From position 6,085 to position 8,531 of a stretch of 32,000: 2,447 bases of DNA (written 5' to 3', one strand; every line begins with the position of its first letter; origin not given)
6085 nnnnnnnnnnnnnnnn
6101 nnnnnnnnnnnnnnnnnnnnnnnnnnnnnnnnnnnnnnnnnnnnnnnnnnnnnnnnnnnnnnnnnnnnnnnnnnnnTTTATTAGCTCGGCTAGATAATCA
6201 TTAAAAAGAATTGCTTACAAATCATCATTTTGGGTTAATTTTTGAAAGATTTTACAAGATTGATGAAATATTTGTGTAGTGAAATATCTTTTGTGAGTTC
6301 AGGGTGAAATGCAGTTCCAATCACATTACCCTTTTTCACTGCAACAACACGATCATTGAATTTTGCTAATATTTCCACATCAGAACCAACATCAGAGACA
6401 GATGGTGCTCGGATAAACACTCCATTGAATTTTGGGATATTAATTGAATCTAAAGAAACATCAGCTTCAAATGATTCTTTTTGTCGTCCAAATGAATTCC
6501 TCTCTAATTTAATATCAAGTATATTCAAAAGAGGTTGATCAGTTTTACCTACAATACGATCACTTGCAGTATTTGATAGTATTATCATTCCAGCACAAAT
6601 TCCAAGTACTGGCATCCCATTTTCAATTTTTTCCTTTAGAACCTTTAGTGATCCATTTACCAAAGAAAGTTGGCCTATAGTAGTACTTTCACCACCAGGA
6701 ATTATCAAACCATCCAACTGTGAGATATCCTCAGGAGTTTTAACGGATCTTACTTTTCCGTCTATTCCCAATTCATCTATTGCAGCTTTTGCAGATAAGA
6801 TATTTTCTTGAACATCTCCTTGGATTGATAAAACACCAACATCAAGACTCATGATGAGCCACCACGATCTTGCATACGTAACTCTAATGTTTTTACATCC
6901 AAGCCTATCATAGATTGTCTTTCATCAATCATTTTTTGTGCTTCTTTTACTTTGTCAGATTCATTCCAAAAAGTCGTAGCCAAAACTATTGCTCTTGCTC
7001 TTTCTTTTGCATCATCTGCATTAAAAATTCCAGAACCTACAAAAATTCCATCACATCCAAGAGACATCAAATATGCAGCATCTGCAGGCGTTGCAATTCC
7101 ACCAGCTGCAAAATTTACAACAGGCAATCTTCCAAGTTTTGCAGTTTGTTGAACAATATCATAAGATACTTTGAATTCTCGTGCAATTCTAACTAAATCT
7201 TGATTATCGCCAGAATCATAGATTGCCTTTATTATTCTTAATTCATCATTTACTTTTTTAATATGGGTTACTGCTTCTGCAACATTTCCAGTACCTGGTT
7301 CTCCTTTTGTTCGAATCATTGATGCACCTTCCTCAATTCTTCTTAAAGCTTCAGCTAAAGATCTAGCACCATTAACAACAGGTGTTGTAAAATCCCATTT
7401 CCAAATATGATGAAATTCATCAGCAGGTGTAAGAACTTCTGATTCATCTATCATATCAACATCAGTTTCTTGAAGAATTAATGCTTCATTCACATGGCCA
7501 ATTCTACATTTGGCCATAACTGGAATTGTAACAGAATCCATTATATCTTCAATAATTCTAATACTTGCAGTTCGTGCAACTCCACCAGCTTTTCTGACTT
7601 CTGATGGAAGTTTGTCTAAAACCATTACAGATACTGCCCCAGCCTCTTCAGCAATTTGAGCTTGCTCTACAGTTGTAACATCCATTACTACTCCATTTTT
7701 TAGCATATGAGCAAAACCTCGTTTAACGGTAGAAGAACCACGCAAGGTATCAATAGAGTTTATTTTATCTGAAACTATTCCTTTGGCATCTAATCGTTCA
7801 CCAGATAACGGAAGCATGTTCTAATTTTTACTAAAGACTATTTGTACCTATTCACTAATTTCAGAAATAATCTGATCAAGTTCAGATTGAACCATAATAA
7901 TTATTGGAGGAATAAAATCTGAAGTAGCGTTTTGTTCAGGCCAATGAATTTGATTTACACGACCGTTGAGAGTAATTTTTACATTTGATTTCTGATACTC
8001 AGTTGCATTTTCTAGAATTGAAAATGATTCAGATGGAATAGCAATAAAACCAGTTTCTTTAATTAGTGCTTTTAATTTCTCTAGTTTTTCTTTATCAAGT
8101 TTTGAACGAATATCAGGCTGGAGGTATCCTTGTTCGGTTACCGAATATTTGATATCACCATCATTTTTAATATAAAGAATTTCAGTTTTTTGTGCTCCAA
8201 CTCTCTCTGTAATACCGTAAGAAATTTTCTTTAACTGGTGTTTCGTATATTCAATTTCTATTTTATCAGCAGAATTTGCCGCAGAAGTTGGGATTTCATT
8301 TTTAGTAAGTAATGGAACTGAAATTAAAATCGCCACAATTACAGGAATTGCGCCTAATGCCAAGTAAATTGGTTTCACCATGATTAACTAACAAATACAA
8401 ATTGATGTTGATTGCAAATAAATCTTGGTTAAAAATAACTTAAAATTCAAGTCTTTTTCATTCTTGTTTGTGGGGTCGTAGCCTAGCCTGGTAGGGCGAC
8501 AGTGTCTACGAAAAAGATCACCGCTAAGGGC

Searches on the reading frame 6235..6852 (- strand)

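Call 85: search_protein_families(library=pfam, proteins=[window:6235-6852:-], max_evalue=0.0001)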
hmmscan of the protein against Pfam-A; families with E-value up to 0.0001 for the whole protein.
window:6235-6852:- (205 aa): 6 families
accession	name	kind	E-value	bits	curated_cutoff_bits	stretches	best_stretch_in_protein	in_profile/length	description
PF01174.25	SNO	-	5.4e-52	176.8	27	1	7-200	1-186/188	SNO glutamine amidotransferase family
PF07685.20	GATase_3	-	1.7e-12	47.8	27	1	33-183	26-188/196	CobB/CobQ-like glutamine amidotransferase domain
PF00117.34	GATase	-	3.4e-10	40.4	22.8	1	23-196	15-183/190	Glutamine amidotransferase class-I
PF01965.30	DJ-1_PfpI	-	1.1e-05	25.7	26.6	1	44-95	60-110/165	DJ-1/PfpI family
PF07722.19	Peptidase_C26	-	1.6e-05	25.2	20.5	0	68-185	94-219/219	Peptidase C26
PF03575.23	Peptidase_S51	-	3.8e-05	23.9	23.9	1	40-96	73-133/206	Peptidase family S51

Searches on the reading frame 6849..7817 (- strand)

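Call 17: search_protein_families(library=pfam, proteins=[window:6849-7817:-], max_evalue=0.001)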
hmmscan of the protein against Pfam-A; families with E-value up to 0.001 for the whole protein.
window:6849-7817:- (322 aa): 4 families
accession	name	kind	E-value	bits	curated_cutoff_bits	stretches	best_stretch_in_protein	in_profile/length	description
PF01680.23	SOR_SNZ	-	2.5e-95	318.6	27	1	29-238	2-207/207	SOR/SNZ family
PF05690.20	ThiG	-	3.6e-08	33.5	23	1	230-282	175-225/247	Thiazole biosynthesis protein ThiG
PF03060.21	NMO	-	0.0002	21.3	28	0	216-271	179-232/331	Nitronate monooxygenase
PF00977.27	His_biosynth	-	0.00031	20.7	23.6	0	218-267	61-108/228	Histidine biosynthesis protein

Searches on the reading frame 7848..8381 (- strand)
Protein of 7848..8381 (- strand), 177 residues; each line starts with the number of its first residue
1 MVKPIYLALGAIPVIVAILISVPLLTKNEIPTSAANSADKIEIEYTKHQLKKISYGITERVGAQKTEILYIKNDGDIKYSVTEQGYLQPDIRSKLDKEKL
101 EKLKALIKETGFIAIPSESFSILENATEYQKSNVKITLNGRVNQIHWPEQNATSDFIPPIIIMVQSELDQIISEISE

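Call 17: search_protein_families(library=pfam, proteins=[window:7848-8381:-], max_evalue=0.001)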
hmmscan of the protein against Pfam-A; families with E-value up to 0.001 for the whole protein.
window:7848-8381:- (177 aa): 1 family
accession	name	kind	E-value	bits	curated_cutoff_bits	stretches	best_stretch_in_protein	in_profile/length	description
PF20033.5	DUF6438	-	0.00029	21.5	30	1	66-154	16-98/116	Domain of unknown function (DUF6438)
